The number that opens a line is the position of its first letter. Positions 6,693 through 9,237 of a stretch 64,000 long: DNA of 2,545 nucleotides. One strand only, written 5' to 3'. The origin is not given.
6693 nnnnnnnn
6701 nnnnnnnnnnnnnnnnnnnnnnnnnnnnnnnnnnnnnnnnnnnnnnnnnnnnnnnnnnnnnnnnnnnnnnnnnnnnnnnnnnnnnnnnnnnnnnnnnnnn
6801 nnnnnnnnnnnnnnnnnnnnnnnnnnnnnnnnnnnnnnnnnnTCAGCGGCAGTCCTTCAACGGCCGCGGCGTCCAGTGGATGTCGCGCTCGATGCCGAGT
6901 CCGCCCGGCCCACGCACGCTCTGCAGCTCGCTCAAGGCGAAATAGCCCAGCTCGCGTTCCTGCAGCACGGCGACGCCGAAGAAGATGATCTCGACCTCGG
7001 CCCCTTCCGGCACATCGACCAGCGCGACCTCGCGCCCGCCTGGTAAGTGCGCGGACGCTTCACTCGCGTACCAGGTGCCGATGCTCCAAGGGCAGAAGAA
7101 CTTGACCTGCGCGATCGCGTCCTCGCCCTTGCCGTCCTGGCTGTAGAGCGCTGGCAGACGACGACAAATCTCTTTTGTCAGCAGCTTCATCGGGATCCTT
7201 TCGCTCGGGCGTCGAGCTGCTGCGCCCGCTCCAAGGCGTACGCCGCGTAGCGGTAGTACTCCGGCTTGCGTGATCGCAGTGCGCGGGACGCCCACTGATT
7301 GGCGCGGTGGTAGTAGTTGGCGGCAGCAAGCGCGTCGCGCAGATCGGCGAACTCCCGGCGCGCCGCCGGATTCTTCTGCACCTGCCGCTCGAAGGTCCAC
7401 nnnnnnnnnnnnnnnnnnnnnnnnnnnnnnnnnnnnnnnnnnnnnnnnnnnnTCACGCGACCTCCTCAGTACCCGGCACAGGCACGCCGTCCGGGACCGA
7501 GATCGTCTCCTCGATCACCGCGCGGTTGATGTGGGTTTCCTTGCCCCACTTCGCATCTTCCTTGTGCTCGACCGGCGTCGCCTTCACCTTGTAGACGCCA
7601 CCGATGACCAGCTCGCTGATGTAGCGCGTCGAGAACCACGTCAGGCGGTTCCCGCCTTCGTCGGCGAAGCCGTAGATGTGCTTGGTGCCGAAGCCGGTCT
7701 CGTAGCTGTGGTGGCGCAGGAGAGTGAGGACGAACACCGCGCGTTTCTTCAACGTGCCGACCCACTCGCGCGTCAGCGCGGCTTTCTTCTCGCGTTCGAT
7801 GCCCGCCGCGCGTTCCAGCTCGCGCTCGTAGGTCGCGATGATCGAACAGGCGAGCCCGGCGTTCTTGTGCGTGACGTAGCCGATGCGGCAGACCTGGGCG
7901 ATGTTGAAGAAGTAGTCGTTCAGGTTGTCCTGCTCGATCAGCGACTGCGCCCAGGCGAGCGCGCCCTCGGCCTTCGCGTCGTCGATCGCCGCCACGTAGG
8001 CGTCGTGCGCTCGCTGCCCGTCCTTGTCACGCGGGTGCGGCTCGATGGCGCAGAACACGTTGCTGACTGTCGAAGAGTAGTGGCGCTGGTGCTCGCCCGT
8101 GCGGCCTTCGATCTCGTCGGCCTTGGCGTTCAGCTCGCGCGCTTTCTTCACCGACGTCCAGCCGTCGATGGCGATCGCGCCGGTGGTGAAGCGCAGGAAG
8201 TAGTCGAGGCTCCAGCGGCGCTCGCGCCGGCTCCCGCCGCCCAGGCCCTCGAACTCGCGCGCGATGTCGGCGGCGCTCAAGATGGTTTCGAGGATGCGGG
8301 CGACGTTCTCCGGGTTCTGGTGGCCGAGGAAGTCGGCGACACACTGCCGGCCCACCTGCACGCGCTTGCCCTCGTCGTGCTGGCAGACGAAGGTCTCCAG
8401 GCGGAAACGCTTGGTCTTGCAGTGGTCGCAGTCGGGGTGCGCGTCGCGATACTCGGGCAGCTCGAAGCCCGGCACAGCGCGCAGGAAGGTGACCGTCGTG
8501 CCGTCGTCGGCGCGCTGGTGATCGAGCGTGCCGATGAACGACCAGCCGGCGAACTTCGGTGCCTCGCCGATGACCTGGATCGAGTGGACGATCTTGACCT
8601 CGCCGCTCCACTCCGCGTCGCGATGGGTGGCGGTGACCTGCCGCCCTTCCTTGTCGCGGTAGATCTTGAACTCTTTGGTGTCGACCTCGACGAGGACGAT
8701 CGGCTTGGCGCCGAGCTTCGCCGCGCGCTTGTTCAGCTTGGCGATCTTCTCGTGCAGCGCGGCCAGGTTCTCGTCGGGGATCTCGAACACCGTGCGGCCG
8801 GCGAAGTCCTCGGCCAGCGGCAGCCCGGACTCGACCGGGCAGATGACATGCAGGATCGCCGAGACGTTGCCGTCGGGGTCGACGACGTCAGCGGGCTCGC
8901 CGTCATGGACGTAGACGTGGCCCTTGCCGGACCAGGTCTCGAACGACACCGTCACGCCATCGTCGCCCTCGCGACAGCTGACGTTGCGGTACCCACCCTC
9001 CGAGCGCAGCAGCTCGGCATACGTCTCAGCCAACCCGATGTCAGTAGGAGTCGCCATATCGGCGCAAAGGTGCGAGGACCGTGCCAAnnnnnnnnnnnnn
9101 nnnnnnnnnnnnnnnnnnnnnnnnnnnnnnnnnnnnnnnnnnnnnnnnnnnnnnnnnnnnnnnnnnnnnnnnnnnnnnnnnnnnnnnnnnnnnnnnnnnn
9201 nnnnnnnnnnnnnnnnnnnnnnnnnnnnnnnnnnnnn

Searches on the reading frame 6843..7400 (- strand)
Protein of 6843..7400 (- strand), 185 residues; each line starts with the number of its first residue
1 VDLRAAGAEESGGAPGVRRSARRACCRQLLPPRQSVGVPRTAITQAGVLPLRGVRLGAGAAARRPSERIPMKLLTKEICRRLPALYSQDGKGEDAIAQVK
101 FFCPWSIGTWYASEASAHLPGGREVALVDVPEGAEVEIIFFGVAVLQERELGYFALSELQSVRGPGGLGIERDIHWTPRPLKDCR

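Call 77: search_protein_families(library=pfam, proteins=[window:6843-7400:-], max_evalue=0.01)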
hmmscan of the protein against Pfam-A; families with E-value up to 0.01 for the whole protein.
window:6843-7400:- (185 aa): 1 family
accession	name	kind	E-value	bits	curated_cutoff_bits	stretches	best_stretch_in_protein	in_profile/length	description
PF11171.13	DUF2958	-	1.3e-12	48.5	21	1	73-178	1-93/111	Protein of unknown function (DUF2958)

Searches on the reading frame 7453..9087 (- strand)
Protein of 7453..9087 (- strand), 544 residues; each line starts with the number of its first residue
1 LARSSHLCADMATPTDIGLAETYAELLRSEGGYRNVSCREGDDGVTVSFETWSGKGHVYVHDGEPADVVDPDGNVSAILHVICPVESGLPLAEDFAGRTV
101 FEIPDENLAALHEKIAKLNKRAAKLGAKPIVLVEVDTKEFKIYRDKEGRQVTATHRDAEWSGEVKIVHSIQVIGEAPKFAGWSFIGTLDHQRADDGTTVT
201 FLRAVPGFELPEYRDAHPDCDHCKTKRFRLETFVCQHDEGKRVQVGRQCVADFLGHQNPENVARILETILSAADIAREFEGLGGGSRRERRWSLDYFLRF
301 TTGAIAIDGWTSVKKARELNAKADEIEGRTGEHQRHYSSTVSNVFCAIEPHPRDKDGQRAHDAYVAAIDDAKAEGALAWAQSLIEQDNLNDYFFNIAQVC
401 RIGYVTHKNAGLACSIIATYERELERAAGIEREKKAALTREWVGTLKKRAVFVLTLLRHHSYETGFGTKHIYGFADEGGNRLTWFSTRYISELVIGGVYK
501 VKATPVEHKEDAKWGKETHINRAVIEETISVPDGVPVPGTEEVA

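Call 44: search_protein_families(library=pfam, proteins=[window:7453-9087:-], max_evalue=0.001)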
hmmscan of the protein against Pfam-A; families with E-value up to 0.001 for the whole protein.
window:7453-9087:- (544 aa): 0 families

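Call 47: search_protein_families(library=phrogs, proteins=[window:7453-9087:-], max_evalue=0.01)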
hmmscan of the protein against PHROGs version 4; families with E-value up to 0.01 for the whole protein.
window:7453-9087:- (544 aa): 2 families
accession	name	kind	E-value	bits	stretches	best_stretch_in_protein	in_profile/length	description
phrog_2319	-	unknown function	3.3e-61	208.7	1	100-527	5-398/399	-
phrog_27218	-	unknown function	2.1e-08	35.2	1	391-527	63-191/192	-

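Call 79: search_protein_families(library=ncbifam, proteins=[window:7453-9087:-], max_evalue=0.001)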
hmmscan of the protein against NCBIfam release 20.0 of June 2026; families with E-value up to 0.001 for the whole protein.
window:7453-9087:- (544 aa): 0 families
